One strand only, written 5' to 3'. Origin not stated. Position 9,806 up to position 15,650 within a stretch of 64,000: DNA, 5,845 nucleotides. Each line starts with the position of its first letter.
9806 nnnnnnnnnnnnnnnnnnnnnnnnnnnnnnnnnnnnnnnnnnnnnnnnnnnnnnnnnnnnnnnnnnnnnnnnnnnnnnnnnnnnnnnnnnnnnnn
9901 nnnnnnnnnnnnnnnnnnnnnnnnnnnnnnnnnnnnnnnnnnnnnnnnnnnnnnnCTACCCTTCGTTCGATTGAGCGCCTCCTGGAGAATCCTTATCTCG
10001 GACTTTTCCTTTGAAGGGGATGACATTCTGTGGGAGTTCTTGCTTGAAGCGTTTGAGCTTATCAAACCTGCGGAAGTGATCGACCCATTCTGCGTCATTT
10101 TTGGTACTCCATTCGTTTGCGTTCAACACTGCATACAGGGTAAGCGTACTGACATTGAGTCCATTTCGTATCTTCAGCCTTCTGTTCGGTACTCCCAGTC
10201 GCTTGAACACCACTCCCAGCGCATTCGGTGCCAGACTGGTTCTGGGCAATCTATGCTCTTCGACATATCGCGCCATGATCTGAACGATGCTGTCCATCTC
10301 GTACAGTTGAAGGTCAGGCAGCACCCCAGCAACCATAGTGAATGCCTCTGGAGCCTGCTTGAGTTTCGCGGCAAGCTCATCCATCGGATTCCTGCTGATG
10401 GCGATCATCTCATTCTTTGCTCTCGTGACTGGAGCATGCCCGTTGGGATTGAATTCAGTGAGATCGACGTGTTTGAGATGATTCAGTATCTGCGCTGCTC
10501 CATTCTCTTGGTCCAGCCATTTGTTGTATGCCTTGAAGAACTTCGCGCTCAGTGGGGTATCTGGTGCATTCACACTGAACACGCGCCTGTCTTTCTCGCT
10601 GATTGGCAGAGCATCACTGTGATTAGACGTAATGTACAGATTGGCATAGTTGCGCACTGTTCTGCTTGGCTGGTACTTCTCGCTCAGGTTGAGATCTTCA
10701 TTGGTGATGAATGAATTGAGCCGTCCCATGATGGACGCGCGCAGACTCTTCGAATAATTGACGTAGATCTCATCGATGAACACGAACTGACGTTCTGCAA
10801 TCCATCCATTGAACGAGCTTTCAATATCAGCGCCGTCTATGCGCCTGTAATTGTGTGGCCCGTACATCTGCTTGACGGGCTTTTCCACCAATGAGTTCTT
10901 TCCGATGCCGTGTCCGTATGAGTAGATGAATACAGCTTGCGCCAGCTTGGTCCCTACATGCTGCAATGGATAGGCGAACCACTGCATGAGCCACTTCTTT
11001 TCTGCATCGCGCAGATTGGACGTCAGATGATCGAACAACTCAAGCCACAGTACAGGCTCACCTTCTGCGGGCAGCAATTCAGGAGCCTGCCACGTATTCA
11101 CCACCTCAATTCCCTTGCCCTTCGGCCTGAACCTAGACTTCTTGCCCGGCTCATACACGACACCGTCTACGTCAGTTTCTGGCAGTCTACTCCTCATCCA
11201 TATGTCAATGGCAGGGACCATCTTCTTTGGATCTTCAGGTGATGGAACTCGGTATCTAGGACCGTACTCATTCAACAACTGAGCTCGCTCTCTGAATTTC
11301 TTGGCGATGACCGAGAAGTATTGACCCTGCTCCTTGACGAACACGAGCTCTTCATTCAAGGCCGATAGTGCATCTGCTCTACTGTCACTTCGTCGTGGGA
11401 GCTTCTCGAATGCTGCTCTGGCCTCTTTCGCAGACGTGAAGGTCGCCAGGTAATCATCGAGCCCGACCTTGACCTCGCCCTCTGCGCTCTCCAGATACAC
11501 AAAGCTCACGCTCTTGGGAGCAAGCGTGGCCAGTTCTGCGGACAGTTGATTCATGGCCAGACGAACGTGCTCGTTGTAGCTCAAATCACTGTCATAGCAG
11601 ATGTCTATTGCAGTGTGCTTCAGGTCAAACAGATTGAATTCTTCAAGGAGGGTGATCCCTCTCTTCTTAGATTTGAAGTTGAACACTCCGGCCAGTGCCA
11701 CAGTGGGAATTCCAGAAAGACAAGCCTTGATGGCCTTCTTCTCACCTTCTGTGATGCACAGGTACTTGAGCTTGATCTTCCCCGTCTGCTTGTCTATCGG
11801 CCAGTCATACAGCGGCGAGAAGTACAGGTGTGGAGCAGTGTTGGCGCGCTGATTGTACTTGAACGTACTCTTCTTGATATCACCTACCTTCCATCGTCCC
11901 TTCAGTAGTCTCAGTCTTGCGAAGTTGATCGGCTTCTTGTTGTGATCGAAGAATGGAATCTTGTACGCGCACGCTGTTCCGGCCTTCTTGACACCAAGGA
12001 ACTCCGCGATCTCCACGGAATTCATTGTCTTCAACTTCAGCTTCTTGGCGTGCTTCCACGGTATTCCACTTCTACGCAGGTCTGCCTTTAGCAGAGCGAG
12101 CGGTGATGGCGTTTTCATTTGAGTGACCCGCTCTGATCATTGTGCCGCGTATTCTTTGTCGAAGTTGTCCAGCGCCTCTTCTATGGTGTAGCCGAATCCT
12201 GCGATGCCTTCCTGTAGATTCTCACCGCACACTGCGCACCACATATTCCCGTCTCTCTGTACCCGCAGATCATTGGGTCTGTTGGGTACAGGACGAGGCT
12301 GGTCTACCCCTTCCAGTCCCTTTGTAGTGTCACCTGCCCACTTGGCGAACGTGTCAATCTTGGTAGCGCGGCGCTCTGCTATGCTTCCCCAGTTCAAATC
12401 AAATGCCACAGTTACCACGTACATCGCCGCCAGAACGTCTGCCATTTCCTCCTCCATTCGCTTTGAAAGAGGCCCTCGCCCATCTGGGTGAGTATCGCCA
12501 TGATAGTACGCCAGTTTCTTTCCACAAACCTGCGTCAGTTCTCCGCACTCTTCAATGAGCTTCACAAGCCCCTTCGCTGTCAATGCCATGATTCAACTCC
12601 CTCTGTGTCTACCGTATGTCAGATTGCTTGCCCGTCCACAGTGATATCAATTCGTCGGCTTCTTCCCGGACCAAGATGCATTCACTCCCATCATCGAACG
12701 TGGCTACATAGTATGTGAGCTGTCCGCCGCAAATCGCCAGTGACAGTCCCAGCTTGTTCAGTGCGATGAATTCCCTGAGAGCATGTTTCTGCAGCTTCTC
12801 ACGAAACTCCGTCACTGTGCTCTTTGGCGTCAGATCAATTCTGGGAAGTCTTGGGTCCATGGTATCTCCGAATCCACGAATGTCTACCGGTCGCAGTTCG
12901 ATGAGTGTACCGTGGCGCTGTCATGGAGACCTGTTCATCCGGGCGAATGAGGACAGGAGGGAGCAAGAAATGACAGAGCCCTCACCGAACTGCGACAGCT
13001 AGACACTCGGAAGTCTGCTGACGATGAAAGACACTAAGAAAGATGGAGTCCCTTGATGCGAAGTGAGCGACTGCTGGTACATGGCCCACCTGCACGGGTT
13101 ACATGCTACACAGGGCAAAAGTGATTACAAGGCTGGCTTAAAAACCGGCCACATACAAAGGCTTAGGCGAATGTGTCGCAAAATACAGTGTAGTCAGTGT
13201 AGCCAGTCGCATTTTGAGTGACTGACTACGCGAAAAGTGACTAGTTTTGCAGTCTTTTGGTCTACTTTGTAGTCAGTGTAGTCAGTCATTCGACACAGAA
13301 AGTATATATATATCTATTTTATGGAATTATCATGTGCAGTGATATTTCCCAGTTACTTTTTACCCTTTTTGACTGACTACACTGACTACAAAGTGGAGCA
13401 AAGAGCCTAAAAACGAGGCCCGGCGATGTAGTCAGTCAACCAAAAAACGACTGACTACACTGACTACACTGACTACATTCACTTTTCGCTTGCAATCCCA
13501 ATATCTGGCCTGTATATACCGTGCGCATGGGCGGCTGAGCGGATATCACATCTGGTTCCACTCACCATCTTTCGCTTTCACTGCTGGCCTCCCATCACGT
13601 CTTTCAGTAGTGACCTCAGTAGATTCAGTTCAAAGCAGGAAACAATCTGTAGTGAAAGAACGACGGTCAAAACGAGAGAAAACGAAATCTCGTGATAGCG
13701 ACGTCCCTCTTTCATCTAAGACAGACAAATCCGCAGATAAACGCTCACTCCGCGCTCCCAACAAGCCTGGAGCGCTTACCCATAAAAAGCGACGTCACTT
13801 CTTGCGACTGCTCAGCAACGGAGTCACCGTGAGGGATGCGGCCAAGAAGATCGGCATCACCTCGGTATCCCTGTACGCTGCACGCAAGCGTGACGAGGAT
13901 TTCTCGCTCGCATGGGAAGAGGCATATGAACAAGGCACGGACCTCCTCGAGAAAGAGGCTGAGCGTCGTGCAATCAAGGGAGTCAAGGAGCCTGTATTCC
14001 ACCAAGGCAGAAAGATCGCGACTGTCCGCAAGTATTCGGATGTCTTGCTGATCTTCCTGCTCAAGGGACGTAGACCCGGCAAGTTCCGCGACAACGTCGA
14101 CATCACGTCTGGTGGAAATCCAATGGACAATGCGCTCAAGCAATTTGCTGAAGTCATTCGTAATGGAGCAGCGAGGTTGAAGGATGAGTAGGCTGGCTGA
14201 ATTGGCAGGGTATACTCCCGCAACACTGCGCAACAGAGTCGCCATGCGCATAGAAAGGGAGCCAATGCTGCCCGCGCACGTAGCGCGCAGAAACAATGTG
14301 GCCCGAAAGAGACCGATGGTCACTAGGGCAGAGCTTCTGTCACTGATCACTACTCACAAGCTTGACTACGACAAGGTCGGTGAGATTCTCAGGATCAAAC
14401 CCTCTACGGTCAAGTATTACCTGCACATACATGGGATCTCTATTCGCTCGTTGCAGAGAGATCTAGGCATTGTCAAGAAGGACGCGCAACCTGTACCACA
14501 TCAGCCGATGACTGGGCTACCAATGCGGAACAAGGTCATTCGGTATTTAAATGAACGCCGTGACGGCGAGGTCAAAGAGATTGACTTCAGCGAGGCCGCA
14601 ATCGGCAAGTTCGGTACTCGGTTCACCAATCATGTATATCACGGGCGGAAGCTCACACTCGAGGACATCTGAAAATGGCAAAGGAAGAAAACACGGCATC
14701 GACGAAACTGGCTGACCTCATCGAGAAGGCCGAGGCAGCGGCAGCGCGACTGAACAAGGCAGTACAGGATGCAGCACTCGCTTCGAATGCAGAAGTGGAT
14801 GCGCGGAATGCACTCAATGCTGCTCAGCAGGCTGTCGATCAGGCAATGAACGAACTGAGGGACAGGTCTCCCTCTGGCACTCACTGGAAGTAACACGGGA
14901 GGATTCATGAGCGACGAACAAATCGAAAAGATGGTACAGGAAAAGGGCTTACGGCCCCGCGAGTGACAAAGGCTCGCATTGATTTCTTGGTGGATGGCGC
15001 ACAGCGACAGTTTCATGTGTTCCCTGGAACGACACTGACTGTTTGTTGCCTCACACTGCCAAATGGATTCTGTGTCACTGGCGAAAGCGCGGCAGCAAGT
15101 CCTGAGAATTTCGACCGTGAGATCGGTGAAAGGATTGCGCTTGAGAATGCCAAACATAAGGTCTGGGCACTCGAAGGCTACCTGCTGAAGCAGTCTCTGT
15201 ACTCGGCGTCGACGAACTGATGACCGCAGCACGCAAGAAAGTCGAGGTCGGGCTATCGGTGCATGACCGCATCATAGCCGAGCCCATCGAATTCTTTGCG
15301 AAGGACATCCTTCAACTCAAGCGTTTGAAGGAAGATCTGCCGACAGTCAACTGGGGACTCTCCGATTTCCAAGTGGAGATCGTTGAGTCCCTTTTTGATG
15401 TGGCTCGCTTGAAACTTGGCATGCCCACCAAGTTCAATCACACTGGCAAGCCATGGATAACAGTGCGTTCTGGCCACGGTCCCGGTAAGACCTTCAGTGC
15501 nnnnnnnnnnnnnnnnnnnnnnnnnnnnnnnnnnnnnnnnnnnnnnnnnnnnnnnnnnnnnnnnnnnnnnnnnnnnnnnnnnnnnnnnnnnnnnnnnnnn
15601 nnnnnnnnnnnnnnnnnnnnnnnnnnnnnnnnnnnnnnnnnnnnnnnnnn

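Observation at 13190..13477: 9-mer iteron array of 10 or more copies in both orientations, flanking an AT-rich core immediately upstream of terS at the switch between divergent arms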

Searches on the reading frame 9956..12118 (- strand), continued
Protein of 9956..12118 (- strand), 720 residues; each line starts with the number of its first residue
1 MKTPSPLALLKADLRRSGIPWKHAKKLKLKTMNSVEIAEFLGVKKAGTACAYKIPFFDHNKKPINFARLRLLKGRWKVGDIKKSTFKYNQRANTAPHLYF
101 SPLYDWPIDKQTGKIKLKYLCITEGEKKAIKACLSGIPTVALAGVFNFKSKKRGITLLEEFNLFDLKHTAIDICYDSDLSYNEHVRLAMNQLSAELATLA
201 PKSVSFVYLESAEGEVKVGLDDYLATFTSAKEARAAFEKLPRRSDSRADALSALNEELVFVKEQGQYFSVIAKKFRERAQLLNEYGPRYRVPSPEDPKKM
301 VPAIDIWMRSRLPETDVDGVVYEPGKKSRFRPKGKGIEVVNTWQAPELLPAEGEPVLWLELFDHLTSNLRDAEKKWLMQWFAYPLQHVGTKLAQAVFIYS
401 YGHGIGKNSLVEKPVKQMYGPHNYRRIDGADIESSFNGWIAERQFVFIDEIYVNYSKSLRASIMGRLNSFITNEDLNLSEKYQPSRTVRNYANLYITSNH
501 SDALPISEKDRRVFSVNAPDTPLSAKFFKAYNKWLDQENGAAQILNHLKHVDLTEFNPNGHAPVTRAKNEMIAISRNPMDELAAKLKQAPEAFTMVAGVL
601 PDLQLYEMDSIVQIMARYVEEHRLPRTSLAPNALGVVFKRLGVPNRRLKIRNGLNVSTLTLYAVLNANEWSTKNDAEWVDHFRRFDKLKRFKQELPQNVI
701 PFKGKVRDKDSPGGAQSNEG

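Call 79: find_encoding_contigs(protein=P0022, flank=2500, max_places=1)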
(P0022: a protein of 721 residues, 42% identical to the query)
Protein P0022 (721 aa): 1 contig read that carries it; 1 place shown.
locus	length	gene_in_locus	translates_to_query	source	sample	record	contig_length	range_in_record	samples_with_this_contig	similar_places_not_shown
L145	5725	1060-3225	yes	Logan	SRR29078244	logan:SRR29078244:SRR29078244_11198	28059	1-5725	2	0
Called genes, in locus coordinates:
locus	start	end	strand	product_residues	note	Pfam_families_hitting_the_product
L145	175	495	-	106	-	-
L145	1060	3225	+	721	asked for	PF12965:DUF3854, PF19263:DUF5906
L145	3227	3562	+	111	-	-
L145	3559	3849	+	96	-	-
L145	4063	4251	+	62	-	-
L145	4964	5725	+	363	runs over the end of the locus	-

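Call 88: search_dna_similar(query=window:9956-12118:-, collection=phages, mode=protein, max_rows=15)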
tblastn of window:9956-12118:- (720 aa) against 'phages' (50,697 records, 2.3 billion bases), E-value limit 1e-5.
Records with a match: 502; places in all: 502; records where one place covers at least 80% of the query: 4.
Best place of each record, by identity: <60% 502.
By first word of the organism name: Klebsiella 90; Salmonella 89; Pseudomonas 81; Vibrio 45; Proteus 21; Xanthomonas 19; Escherichia 16; Stenotrophomonas 13; Moraxella 8; Achromobacter 7; and 46 more.
By host as written in the record: - 52; Klebsiella pneumoniae 47; Pseudomonas aeruginosa 26; Salmonella enterica subsp. enterica serovar Typhimurium 24; Pseudomonas aeruginosa PAO1 23; Salmonella enterica 17; Proteus mirabilis 15; Salmonella sp. 10; and 155 more.
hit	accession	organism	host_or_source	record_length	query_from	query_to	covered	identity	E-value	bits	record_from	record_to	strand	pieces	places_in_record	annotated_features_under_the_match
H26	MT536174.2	Stenotrophomonas phage vB_SmaS-AXL_3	Stenotrophomonas maltophilia D1585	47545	7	692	95%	29.4%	1e-68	251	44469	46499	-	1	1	primase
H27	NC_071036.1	Stenotrophomonas phage vB_SmaS-AXL_3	Stenotrophomonas maltophilia D1585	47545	7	692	95%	29.4%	1e-68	251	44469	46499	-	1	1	primase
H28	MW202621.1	Caudoviricetes sp.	Manatee Spring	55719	66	677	85%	32.3%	3e-70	256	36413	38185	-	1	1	virulence associated protein E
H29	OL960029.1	Pseudoxanthomonas phage PW916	Pseudoxanthomonas kaohsiungensis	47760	14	670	91%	29.7%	2e-65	242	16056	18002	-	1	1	primase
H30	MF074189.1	Sinorhizobium phage phiM5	Sinorhizobium meliloti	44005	245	579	47%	29.5%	2e-13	80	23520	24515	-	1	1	Bifunctional DNA primase/polymerase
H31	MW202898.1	Caudoviricetes sp.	Manatee Spring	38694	214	567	49%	26.1%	4e-10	70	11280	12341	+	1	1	virulence associated protein E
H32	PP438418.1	Microcystis phage Mwe-JY26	Microcystis wesenbergii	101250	299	678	53%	23.6%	3e-6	57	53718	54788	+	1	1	hypothetical protein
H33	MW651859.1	Pseudomonas phage vB_PstS-pAN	Pseudomonas stutzeri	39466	294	576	39%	31.4%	9e-23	110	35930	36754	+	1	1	PriCT-2 domain-containing protein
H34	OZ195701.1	Vibrio phage K294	Seawater and oysters mix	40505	157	566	57%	21.6%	6e-7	59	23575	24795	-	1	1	DNA primase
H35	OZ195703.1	Vibrio phage K298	Seawater and oysters mix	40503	157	566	57%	21.6%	6e-7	59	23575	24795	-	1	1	DNA primase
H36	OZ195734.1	Vibrio phage K247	Seawater and oysters mix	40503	157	566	57%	21.6%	6e-7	59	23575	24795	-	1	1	DNA primase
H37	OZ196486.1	Vibrio phage K224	Seawater and oysters mix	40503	157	566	57%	21.6%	6e-7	59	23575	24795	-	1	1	DNA primase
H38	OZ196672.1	Vibrio phage K289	Seawater and oysters mix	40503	157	566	57%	21.6%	6e-7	59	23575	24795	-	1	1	DNA primase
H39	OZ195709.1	Vibrio phage K299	Seawater and oysters mix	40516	157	566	57%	21.6%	6e-7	59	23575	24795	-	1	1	DNA primase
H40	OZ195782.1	Vibrio phage K297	Seawater and oysters mix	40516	157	566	57%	21.6%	6e-7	59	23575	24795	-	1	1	DNA primase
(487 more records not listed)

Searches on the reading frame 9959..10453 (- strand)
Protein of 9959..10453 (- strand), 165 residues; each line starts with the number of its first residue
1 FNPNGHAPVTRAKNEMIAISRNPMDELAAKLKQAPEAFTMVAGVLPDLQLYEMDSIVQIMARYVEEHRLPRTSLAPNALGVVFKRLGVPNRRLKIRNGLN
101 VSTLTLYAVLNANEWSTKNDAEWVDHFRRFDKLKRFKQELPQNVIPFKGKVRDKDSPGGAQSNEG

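Call 71: predict_structure(alignment_id=A7)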
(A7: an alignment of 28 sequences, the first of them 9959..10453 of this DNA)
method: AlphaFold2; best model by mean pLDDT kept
length: 165 residues; sequences in the alignment: 28
mean_pLDDT: 84.8   pTM: 0.70
mean pLDDT of the five models: 84.8, 84.6, 84.0, 82.6, 82.2
residues with pLDDT >= 90: 100; 70-90: 30; 50-70: 26; < 50: 9
segments of 3 or more residues with pLDDT < 50: 136-140, 163-165
pLDDT, mean of each block of 10 residues (from residue 1): 81 86 93 96 93 96 95 93 97 92 95 97 92 53 58 59 46
secondary structure, 60 per line:
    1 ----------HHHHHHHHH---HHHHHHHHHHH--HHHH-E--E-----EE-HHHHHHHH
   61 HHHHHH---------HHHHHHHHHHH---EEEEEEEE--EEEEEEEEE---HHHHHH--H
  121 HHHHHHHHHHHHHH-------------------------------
elements in order: H11-19 H23-33 H36-39 H53-66 H76-86 E90-97 E100-108 H112-117 H120-134

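Call 99: fold_search(model_id=the predicted structure, library=pdb)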
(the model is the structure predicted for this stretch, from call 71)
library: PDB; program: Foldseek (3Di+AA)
matches with E <= 10: 788; with E <= 0.001: 0
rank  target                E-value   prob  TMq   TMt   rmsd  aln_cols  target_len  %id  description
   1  9bcx_I                9.4e-03  0.94  0.33  0.18  12.4       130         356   10  Cryo-EM structure of the S. cerevisiae ORC-Cdc6-Mcm2-7-DNA complex with a fully closed Mcm2-Mcm5 DNA entry gate (released 2025-01-01)
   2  7tji_I                3.4e-02  0.91  0.34  0.17  12.4       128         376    9  S. cerevisiae ORC bound to 84 bp ARS1 DNA and Cdc6 (state 2) with flexible Orc6 N-terminal domain (released 2022-10-05)
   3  6abt_A                4.1e-02  0.72  0.29  0.43  14.3       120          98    9  Crystal structure of transcription factor from Listeria monocytogenes (released 2019-06-05)
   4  5hli_A                4.1e-02  0.44  0.23  0.25  15.9       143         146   13  Structure of Disulfide formed AbfR (released 2017-01-25)
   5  6abq_A                4.7e-02  0.51  0.25  0.33  17.5       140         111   10  Crystal structure of transcription factor from Listeria monocytogenes (released 2019-06-05)
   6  8s0c_A                5.6e-02  0.69  0.28  0.38  11.8       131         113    9  H. sapiens ORC1-5 bound to double stranded DNA as part of the MCM-ORC complex (released 2024-10-02)
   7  3hhh_B                6.0e-02  0.63  0.27  0.37  14.4       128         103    9  Crystal structure of transcriptional regulator, a member of PadR family, from Enterococcus faecalis V583 (released 2009-06-02)
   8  3m8e_A                6.0e-02  0.35  0.23  0.32  10.7       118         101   13  Protein structure of Type III plasmid segregation TubR (released 2010-07-07)
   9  1s3j_A                6.0e-02  0.25  0.20  0.22  14.8       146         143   12  X-ray crystal structure of YusO protein from Bacillus subtilis (released 2004-04-13)
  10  8zde_A                9.8e-02  0.18  0.20  0.22  15.1       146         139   12  Crystal structure of HsmR with DNA bound (released 2025-11-05)
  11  4hqe_A                1.1e-01  0.54  0.26  0.37  11.7       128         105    8  The crystal structure of QsrR-DNA complex (released 2013-03-06)
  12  8s0e_A                1.2e-01  0.72  0.29  0.15   9.8       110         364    8  H. sapiens OCCM bound to double stranded DNA (released 2024-10-02)
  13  7jpo_A                1.2e-01  0.66  0.30  0.16  10.3       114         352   10  ORC-O1AAA: Human Origin Recognition Complex (ORC) with dynamic/unresolved ORC2 WH (released 2020-09-02)
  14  7jk5_A                1.2e-01  0.66  0.29  0.14  10.4       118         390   14  Structure of Drosophila ORC bound to DNA (released 2020-09-09)
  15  2qby_B                1.3e-01  0.44  0.29  0.15  13.3       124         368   13  Crystal structure of a heterodimer of Cdc6/Orc1 initiators bound to origin DNA (from S. solfataricus) (released 2007-09-11)
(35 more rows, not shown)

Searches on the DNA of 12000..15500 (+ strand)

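Call 5: search_dna_similar(query=window:12000-15500:+, collection=phages, mode=near, max_rows=25)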
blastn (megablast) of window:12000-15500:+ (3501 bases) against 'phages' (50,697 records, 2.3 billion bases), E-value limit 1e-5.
No match.

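Call 14: search_rna_families(source=window, start=12500, end=14000, threshold=evalue, max_evalue=1)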
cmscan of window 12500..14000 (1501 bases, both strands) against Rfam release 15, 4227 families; matches with E-value up to 1: 2.
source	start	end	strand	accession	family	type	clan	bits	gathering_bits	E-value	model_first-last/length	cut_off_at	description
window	13195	13463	+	RF04097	MIR2630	Gene; miRNA;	-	23.4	144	0.052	1-229/229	no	MIR2630 microRNA precursor family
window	13810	13864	-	RF01119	sR32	Gene; snRNA; snoRNA; CD-box;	-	20.9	40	0.0059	1-57/57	no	Small nucleolar RNA sR32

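Call 87: search_dna_similar(query=window:13180-13480:+, collection=phages, mode=distant, max_evalue=0.01, max_rows=20)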
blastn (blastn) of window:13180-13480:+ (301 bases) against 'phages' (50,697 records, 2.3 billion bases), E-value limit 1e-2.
No match.

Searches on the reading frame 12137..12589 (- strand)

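Call 7: search_protein_families(library=phrogs, proteins=[window:12137-12589:-], max_evalue=0.01)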
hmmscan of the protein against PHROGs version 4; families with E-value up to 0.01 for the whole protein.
window:12137-12589:- (150 aa): 2 families
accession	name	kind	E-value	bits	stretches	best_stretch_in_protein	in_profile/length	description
phrog_25433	-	unknown function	2.3e-09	38.3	1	4-87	18-102/210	-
phrog_4856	-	other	9.8e-09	36.2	1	5-81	88-163/195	nucleoside triphosphate pyrophosphohydrolase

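Call 8: search_protein_families(library=pfam, proteins=[window:12137-12589:-], max_evalue=0.01)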
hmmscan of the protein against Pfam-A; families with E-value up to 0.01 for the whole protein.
window:12137-12589:- (150 aa): 1 family
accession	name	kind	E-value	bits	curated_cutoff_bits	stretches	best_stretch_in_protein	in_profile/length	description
PF08450.18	SGL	-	0.009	16.1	26.3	0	99-129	82-112/246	SMP-30/Gluconolactonase/LRE-like region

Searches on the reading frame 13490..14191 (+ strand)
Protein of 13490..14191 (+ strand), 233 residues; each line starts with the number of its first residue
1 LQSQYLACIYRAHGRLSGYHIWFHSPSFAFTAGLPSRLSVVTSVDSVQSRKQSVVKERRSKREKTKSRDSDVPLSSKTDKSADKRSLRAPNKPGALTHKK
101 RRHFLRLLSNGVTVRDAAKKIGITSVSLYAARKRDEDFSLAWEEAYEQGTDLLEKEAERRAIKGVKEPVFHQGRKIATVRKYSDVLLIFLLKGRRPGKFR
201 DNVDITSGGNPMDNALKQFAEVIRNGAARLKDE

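Call 7: search_protein_families(library=phrogs, proteins=[window:13490-14191:+], max_evalue=0.01)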
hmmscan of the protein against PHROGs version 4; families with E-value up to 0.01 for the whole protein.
window:13490-14191:+ (233 aa): 4 families
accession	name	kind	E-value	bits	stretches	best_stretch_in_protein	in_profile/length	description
phrog_4044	-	head and packaging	5e-35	121.6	1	88-210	16-139/180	terminase small subunit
phrog_309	-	head and packaging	6.6e-07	30.6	1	54-209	89-260/319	terminase small subunit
phrog_4102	-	head and packaging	0.00035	21.8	1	92-165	11-87/166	terminase small subunit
phrog_1482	-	head and packaging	0.0016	19.1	1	91-156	10-76/147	terminase small subunit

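Call 8: search_protein_families(library=pfam, proteins=[window:13490-14191:+], max_evalue=0.01)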
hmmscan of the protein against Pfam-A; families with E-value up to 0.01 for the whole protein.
window:13490-14191:+ (233 aa): 1 family
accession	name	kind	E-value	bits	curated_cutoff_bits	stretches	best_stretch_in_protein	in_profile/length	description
PF13384.12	HTH_23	-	0.00019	21.6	24.6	1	97-134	3-40/50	Homeodomain-like domain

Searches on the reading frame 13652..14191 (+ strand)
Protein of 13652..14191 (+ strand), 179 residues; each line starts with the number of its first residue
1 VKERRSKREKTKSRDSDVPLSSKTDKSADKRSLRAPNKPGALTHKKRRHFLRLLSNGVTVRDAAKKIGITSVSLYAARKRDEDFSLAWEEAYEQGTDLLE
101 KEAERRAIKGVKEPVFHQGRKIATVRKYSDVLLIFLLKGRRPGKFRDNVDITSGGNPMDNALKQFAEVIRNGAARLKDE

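Call 26: find_related_loci(query=window:13652-14191:+, collection=viral_contigs, flank=6000)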
Query window:13652-14191:+ (179 aa) in viral_contigs; peptide patterns used: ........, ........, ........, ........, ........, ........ (x = any residue, [..] = any of these).
26 stretches matched a pattern, but none encodes a relative of the query by tblastn (E <= 1e-3).

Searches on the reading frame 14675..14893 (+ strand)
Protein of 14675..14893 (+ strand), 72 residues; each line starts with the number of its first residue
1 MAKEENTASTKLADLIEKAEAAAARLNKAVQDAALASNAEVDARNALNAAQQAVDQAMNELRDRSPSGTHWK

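Call 7: search_protein_families(library=phrogs, proteins=[window:14675-14893:+], max_evalue=0.01)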
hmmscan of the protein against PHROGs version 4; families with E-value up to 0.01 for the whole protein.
window:14675-14893:+ (72 aa): 0 families

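Call 8: search_protein_families(library=pfam, proteins=[window:14675-14893:+], max_evalue=0.01)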
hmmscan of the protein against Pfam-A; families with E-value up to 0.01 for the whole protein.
window:14675-14893:+ (72 aa): 1 family
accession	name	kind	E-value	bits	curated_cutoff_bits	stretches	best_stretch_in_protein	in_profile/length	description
PF16326.10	ABC_tran_CTD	-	0.0062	17.2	32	1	10-60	11-63/69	ABC transporter C-terminal domain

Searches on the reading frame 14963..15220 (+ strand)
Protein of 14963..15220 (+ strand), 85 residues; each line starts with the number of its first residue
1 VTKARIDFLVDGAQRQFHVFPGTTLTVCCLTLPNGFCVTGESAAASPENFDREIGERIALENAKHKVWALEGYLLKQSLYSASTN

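Call 7: search_protein_families(library=phrogs, proteins=[window:14963-15220:+], max_evalue=0.01)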
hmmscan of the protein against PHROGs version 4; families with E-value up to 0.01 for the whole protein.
window:14963-15220:+ (85 aa): 7 families
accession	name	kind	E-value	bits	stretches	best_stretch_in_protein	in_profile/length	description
phrog_322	-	unknown function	3.8e-35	123.4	1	2-83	26-107/239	-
phrog_3934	-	unknown function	4.5e-27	96.2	1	5-81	28-102/336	-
phrog_16684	-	unknown function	1.6e-24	86.8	1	22-79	18-75/78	-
phrog_9467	-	unknown function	6e-12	46.5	1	22-79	94-151/155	-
phrog_4435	-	unknown function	8.2e-09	36.6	1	22-73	30-83/252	-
phrog_37939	-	unknown function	4.2e-05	24.1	1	9-76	30-102/308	-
phrog_34966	-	unknown function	0.0028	18.5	1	26-69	147-191/199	-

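Call 8: search_protein_families(library=pfam, proteins=[window:14963-15220:+], max_evalue=0.01)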
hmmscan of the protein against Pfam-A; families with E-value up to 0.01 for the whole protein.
window:14963-15220:+ (85 aa): 1 family
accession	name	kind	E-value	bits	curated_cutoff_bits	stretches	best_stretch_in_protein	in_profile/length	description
PF13876.11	Phage_gp49_66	-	6.6e-27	94.3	27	1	2-78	2-81/82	Phage protein (N4 Gp49/phage Sf6 gene 66) family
